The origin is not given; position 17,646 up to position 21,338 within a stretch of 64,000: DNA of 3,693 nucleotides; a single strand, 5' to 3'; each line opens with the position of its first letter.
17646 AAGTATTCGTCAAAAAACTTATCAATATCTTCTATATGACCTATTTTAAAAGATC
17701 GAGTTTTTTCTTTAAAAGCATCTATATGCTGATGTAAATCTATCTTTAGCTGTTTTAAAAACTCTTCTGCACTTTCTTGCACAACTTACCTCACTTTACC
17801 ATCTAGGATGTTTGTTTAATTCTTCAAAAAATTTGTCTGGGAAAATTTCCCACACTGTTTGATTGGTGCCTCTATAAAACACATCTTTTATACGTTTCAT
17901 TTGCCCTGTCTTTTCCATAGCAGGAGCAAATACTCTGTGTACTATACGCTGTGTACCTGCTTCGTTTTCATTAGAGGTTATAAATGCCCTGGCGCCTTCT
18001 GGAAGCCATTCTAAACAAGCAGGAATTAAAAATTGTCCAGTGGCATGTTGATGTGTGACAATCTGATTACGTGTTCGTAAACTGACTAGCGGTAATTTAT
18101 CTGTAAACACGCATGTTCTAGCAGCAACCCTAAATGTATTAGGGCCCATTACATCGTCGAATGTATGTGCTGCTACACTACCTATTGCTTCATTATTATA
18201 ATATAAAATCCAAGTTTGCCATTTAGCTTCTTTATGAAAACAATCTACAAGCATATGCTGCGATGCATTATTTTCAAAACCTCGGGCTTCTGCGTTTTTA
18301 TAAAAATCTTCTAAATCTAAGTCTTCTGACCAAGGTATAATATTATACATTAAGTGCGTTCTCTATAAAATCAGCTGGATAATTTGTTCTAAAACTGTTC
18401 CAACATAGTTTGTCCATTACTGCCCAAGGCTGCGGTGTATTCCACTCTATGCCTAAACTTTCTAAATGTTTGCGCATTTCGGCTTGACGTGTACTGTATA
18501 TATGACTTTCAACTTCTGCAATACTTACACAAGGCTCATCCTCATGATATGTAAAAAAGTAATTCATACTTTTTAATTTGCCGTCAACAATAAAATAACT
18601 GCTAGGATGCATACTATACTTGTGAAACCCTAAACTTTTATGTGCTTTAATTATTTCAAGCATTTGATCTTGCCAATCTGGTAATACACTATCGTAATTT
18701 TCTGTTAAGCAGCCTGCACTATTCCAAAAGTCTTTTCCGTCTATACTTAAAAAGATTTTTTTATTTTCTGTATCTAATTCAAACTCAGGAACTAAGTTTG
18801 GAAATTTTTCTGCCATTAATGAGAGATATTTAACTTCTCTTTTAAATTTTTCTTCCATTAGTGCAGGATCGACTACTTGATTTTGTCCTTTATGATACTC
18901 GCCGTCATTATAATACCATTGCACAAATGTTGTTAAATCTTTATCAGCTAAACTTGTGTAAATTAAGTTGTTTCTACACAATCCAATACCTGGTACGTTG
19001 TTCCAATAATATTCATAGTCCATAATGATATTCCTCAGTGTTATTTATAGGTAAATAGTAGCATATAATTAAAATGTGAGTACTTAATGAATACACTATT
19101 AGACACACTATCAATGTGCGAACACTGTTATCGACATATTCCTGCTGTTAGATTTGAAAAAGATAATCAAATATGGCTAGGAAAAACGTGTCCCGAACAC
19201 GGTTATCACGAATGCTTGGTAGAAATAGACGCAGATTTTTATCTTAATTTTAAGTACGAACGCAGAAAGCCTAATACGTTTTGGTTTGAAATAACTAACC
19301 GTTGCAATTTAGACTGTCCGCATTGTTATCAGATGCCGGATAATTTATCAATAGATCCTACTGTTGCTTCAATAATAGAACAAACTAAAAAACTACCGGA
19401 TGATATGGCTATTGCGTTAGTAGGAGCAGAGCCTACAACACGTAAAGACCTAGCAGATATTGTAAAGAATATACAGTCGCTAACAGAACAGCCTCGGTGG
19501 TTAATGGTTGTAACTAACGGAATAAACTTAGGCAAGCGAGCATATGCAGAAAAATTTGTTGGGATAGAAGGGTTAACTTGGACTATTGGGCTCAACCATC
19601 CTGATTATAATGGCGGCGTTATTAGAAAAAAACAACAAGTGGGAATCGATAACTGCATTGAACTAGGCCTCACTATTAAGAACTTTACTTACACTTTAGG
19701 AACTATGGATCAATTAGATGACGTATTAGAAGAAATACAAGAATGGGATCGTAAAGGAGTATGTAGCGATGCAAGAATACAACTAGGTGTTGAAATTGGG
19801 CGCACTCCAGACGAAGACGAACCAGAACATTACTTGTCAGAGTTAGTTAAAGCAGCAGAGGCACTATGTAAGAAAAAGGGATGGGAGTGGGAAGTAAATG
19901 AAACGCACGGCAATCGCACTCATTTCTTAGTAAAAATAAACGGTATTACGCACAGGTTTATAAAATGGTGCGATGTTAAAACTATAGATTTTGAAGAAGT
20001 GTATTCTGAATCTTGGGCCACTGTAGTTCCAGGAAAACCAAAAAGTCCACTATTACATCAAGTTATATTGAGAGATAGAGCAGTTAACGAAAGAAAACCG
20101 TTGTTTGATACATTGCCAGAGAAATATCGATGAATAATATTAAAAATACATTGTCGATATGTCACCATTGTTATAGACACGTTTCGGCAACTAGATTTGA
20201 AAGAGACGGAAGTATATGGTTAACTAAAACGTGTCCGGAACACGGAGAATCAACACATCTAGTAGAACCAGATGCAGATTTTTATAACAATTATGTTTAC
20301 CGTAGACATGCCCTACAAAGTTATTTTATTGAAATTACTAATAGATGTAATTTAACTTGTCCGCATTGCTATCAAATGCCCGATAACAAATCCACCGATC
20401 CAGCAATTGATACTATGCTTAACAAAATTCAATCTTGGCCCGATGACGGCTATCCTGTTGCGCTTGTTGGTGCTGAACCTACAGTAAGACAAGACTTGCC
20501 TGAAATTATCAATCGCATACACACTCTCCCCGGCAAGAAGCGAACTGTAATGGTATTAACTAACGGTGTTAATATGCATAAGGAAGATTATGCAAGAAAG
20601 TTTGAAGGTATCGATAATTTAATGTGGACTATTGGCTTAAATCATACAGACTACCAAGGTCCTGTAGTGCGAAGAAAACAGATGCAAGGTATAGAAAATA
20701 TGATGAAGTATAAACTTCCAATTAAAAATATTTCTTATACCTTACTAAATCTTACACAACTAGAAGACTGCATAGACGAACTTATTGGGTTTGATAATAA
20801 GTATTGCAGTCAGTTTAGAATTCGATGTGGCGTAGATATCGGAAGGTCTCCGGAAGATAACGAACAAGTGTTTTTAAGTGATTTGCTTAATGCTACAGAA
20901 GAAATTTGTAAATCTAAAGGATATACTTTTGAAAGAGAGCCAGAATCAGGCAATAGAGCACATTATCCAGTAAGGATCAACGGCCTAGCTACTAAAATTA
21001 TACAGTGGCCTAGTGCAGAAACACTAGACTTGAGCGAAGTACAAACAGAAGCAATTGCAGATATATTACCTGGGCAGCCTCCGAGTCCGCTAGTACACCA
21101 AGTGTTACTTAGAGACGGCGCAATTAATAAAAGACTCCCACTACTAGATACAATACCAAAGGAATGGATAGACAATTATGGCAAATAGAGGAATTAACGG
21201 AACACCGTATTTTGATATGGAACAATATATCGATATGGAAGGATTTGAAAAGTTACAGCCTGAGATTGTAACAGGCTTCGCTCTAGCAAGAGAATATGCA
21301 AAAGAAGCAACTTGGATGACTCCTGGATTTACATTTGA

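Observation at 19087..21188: Tandem phage radical SAM pair resembling a stripped-down tetraether synthase (Tes/GDGT-MAS, MJ0619 family)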

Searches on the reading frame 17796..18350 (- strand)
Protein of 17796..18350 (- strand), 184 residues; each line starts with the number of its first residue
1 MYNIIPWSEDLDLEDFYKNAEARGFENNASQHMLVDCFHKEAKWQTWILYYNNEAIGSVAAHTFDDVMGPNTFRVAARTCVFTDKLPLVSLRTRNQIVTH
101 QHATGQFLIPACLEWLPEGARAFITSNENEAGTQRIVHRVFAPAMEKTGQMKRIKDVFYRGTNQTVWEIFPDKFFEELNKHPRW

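Call 3: search_protein_families(library=pfam, proteins=[window:17796-18350:-], max_evalue=0.01)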
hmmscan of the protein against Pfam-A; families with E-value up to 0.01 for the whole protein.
window:17796-18350:- (184 aa): 0 families

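Call 5: search_protein_families(library=phrogs, proteins=[window:17796-18350:-], max_evalue=0.001)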
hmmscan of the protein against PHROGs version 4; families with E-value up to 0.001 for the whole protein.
window:17796-18350:- (184 aa): 0 families

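Call 106: search_solved_structures(query=A7, max_evalue=10)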
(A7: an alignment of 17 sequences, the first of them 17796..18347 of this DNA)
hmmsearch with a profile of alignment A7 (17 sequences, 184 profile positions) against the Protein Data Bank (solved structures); distinct sequences matched with E-value up to 10: 1.
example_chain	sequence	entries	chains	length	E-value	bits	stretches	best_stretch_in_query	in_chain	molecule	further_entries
13bf_A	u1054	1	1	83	0.86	12.4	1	125-151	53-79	Collagen alpha-3(VI) chain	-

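Call 107: search_protein_families(library=pfam, alignment_id=A7, max_evalue=1)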
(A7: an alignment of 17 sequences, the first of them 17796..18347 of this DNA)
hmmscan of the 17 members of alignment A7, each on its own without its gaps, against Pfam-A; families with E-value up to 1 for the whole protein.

A. member 1, window:17796-18347:- (183 aa): 1 family
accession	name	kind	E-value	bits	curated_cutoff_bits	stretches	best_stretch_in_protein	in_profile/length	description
PF21926.2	FeeM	-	0.045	14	27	1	21-62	12-53/158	N-acyl amino acid synthase FeeM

B. families by the number of members that match (of 17 scanned): 8 families
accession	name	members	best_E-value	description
PF21926.2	FeeM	4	0.0096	N-acyl amino acid synthase FeeM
PF00583.31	Acetyltransf_1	3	0.086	Acetyltransferase (GNAT) family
PF03822.20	NAF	2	0.1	NAF domain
PF21874.1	CofJ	1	0.0067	CofJ protein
PF15829.10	DUF4711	1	0.053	Domain of unknown function (DUF4711)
PF23769.1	Beta-prop_WDR75_2nd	1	0.091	WD repeat-containing protein 75 second beta-propeller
PF00647.24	EF1G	1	0.1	Elongation factor 1 gamma, conserved domain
PF18621.7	Rv3651-like_middle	1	0.11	Rv3651-like, middle domain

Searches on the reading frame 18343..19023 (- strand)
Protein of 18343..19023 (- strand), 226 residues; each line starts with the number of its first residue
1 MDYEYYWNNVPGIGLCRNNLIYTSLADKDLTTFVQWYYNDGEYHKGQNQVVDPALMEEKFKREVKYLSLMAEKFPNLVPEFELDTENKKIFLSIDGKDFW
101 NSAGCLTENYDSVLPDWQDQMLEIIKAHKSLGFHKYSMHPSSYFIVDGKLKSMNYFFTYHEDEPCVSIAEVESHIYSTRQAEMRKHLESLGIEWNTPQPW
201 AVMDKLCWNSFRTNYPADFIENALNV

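Call 3: search_protein_families(library=pfam, proteins=[window:18343-19023:-], max_evalue=0.01)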
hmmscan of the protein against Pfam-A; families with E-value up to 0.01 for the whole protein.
window:18343-19023:- (226 aa): 0 families

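Call 5: search_protein_families(library=phrogs, proteins=[window:18343-19023:-], max_evalue=0.001)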
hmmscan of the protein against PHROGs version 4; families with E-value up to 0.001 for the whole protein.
window:18343-19023:- (226 aa): 0 families

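Call 69: search_protein_families(library=pfam, proteins=[window:18343-19020:-], max_evalue=5)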
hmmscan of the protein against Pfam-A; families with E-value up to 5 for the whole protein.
window:18343-19020:- (225 aa): 0 families

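Call 89: predict_structure(alignment_id=A5)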
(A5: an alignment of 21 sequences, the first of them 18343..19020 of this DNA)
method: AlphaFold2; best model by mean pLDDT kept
length: 225 residues; sequences in the alignment: 21
mean_pLDDT: 88.8   pTM: 0.86
mean pLDDT of the five models: 88.8, 86.8, 85.1, 80.6, 74.8
residues with pLDDT >= 90: 129; 70-90: 86; 50-70: 10; < 50: 0
segments of 3 or more residues with pLDDT < 50: none
pLDDT, mean of each block of 10 residues (from residue 1): 88 73 93 89 69 85 93 97 96 95 94 97 94 85 95 78 88 80 91 91 89 92 90
secondary structure, 60 per line:
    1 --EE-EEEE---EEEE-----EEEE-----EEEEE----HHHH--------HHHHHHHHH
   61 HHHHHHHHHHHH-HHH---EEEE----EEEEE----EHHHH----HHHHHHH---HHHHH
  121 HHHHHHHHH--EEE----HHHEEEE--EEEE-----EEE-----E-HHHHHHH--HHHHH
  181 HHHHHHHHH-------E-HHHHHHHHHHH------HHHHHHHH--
elements in order: E6-9 E13-16 E22-25 E31-35 H40-43 H52-72 E80-83 E88-92 H98-101 H106-112 H116-129 E132-134 E142-145 E148-151 E157-159 H167-173 H176-189 H199-209 H216-223

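Call 93: fold_search(model_id=the predicted structure, library=pdb)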
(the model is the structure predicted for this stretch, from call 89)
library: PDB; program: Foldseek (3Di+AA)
matches with E <= 10: 500; with E <= 0.001: 362
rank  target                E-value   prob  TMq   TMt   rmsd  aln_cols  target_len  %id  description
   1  7qwk_H                3.1e-05  1.00  0.38  0.34  12.6       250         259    8  GCN2 (EIF2ALPHA KINASE 4, E2AK4) IN COMPLEX WITH COMPOUND 2 (released 2022-05-04)
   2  3enh_A                4.7e-05  1.00  0.43  0.22   9.3       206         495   14  Crystal structure of Cgi121/Bud32/Kae1 complex (released 2008-10-28)
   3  3myg                  6.0e-05  1.00  0.40  0.37  11.1       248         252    9  Aurora A Kinase complexed with SCH 1473759 (released 2010-07-21)
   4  5dpv                  6.0e-05  1.00  0.40  0.36  10.9       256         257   10  Aurora A Kinase in Complex with AA35 and JNJ-7706621 in Space Group P6122 (released 2016-07-20)
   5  5eho                  7.1e-05  1.00  0.39  0.35  11.6       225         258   12  Rapid Discovery of Pyrido[3,4-d]pyrimidine Inhibitors of Monopolar Spindle kinase 1 (MPS1) Using a Structure-Based Hydri (released 2016-11-09)
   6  5ap1                  8.0e-05  1.00  0.40  0.34  12.9       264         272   11  Naturally Occurring Mutations in the MPS1 Gene Predispose Cells to Kinase Inhibitor Drug Resistance. (released 2015-09-23)
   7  8up5_B                8.9e-05  1.00  0.43  0.49   9.1       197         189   14  Structure of the KEOPS complex (Cgi121/Bud32/Kae1/Pcc1) bound to tRNA in its native-like conformation. (released 2024-12-18)
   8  2vwb_B                9.5e-05  1.00  0.43  0.22   9.3       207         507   14  Structure of the archaeal Kae1-Bud32 fusion protein MJ1130: a model for the eukaryotic EKC-KEOPS subcomplex involved i (released 2008-08-19)
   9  6ed6_A                9.5e-05  1.00  0.41  0.28  10.6       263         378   13  Crystal structure of Rock2 with a pyridinylbenzamide based inhibitor (released 2018-11-14)
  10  5dr6                  1.0e-04  1.00  0.41  0.37  10.7       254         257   11  Aurora A Kinase in Complex with AA30 and JNJ-7706621 in Space Group P6122 (released 2016-07-20)
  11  7kx6_A                1.0e-04  1.00  0.37  0.34  11.6       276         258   10  Crystal structure of DCLK1-KD in complex with XMD8-85 (released 2021-09-22)
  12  7q7d                  1.1e-04  1.00  0.45  0.38   8.9       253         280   14  Room temperature structure of the human Serine/Threonine Kinase 17B (STK17B/DRAK2) in complex with ATP/ADP at 111 MPa he (released 2022-11-16)
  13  5eh0                  1.1e-04  1.00  0.39  0.35  11.4       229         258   10  Rapid Discovery of Pyrido[3,4-d]pyrimidine Inhibitors of Monopolar Spindle kinase 1 (MPS1) Using a Structure-Based Hydri (released 2016-04-20)
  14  7p6n_B                1.1e-04  1.00  0.38  0.25  10.9       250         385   13  ROCK2 IN COMPLEX WITH COMPOUND 12 (released 2022-07-27)
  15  7p6o_E                1.1e-04  1.00  0.38  0.25   9.6       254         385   12  ROCK2 IN COMPLEX WITH COMPOUND 8 (released 2025-10-22)
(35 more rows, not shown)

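Call 104: search_solved_structures(query=A5, max_evalue=10)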
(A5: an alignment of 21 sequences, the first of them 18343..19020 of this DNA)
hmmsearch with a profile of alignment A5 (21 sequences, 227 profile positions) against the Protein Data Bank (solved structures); distinct sequences matched with E-value up to 10: 26.
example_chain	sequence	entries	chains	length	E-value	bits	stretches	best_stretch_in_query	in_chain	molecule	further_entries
5n7v_A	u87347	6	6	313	5.2e-06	29.5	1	58-163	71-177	Dual specificity protein kinase TTK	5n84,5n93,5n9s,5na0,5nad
2x9e_A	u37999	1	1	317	5.2e-06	29.5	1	58-163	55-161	DUAL SPECIFICITY PROTEIN KINASE TTK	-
3cek_A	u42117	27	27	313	5.3e-06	29.5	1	58-163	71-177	Dual specificity protein kinase TTK | Dual specificity protein kinase TTK or monopolar spindle 1 kinase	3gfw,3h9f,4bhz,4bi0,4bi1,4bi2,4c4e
5eh0_A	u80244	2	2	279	5.3e-06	29.5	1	58-163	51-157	Dual specificity protein kinase TTK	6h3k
3vqu_A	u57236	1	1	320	5.3e-06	29.4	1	58-163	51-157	Dual specificity protein kinase TTK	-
4js8_A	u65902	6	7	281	5.3e-06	29.4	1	58-163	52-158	Dual specificity protein kinase TTK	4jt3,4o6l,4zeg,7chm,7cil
3w1f_A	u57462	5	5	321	5.4e-06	29.4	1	58-163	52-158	Dual specificity protein kinase TTK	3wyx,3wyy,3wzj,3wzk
7chn_A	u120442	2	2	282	5.4e-06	29.4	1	58-163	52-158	Dual specificity protein kinase TTK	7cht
7cja_A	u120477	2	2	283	5.4e-06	29.4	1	58-163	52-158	Dual specificity protein kinase TTK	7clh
4d2s_A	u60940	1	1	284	5.5e-06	29.4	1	58-163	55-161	DUAL SPECIFICITY PROTEIN KINASE TTK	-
6n6o_A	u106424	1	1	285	5.5e-06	29.4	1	58-163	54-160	Dual specificity protein kinase TTK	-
6b4w_A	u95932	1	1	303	5.5e-06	29.4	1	58-163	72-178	Dual specificity protein kinase TTK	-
6tn9_A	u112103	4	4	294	5.9e-06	29.3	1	58-163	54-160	Dual specificity protein kinase TTK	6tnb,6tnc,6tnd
3dbq_A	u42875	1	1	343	6.1e-06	29.2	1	58-163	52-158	Dual specificity protein kinase TTK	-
3hmn_A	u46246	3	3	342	6.4e-06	29.2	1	58-163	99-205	Dual specificity protein kinase TTK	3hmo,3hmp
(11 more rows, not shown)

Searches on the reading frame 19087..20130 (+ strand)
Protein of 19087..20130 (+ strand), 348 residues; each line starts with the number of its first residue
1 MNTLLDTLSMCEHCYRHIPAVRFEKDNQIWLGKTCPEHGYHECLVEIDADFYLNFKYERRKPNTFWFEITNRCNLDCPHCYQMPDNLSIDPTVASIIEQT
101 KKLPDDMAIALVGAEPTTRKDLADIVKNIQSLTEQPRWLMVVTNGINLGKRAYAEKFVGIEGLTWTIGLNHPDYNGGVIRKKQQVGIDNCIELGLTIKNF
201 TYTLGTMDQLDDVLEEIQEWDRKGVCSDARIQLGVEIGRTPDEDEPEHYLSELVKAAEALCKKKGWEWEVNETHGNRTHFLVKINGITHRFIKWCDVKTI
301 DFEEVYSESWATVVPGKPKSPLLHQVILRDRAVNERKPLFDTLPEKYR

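Call 3: search_protein_families(library=pfam, proteins=[window:19087-20130:+], max_evalue=0.01)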
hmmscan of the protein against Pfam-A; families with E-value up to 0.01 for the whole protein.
window:19087-20130:+ (348 aa): 2 families
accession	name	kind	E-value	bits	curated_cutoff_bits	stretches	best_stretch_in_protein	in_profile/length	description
PF23545.1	Zn_ribbon_HMPTM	-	6e-15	55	27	1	6-45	4-43/45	HMPTM N-terminal zinc ribbon domain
PF04055.27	Radical_SAM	-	9e-11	42.7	29.5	1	68-196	2-142/166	Radical SAM superfamily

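Call 4: search_protein_families(library=ncbifam, proteins=[window:19087-20130:+], max_evalue=0.1)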
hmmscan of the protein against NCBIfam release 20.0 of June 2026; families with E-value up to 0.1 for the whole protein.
window:19087-20130:+ (348 aa): 38 families (the best 25 are shown)
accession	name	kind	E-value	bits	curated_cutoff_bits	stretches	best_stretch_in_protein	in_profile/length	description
NF045646.2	rSAM_Se_TrsS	equivalog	2.7e-22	78.9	490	2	61-155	84-181/441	radical SAM (seleno)protein TrsS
NF045702.1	rSAM_GDGT_ether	equivalog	3.5e-21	75.4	450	2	68-154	91-183/486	tetraether lipid synthase Tes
NF001199.0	PRK00164.2-1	equivalog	3.1e-12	46.3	231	1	60-282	9-233/308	GTP 3',8-cyclase MoaA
TIGR02668.1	moaA_archaeal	equivalog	8.9e-12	44.6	325.25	1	63-284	10-232/303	GTP 3',8-cyclase MoaA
TIGR02666.1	moaA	equivalog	1.2e-09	37.6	284.05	1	66-179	13-134/336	GTP 3',8-cyclase MoaA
TIGR03977.1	rSAM_pair_HxsC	equivalog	1.4e-09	37.3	267.9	1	53-168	16-133/292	His-Xaa-Ser system radical SAM maturase HxsC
TIGR04317.1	W_rSAM_matur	equivalog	3.5e-09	36.2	380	1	63-159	4-100/349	tungsten cofactor oxidoreductase radical SAM maturase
TIGR04546.1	rSAM_ahbC_deAc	equivalog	6.7e-08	31.7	650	1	53-160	31-136/390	12,18-didecarboxysiroheme deacetylase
TIGR04054.1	rSAM_NirJ1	equivalog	1.1e-07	30.9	650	1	67-226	40-206/387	putative heme d1 biosynthesis radical SAM protein NirJ1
NF045574.1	sacti_mat_StsB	exception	2.4e-07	30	625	1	63-160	96-193/466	StsB family radical SAM/SPASM domain sactipeptide maturase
TIGR04133.1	rSAM_w_lipo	hypoth_equivalog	3.4e-07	29.5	425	1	57-155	18-120/350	TIGR04133 family radical SAM/SPASM protein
TIGR04347.1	pseudo_SAM_Halo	equivalog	4.9e-07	29.3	525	1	58-215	34-197/390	TIGR04347 family pseudo-SAM/SPASM protein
NF045703.1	rSAM_Tes_intein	exception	5.1e-07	27.9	1700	1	7-81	55-132/1040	tetraether lipid synthase Tes, intein-containing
NF038283.1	viperin_w_prok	equivalog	6.4e-07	28.8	180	1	67-155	6-102/281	viperin family antiviral radical SAM protein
TIGR02109.1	PQQ_syn_pqqE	equivalog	1.1e-06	27.9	381.35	1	62-150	6-95/358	pyrroloquinoline quinone biosynthesis protein PqqE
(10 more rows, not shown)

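Call 5: search_protein_families(library=phrogs, proteins=[window:19087-20130:+], max_evalue=0.001)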
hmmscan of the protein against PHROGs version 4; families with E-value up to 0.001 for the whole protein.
window:19087-20130:+ (348 aa): 2 families
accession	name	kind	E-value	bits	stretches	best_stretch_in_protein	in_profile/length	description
phrog_13987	-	other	1.1e-05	25.9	1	64-146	16-102/274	radical SAM domain-containing protein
phrog_1802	-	other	3.2e-05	24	1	57-147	38-140/556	radical SAM domain-containing protein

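Call 8: search_dna_similar(query=window:19087-20130:+, collection=phages, mode=protein, max_rows=30)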
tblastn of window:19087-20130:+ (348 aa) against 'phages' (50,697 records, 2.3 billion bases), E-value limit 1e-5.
No match.

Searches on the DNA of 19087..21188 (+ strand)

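Call 6: search_dna_similar(query=window:19087-21188:+, collection=phages, mode=distant, max_rows=30)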
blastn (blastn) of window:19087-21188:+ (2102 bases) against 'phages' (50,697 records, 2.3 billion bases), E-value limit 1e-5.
No match.
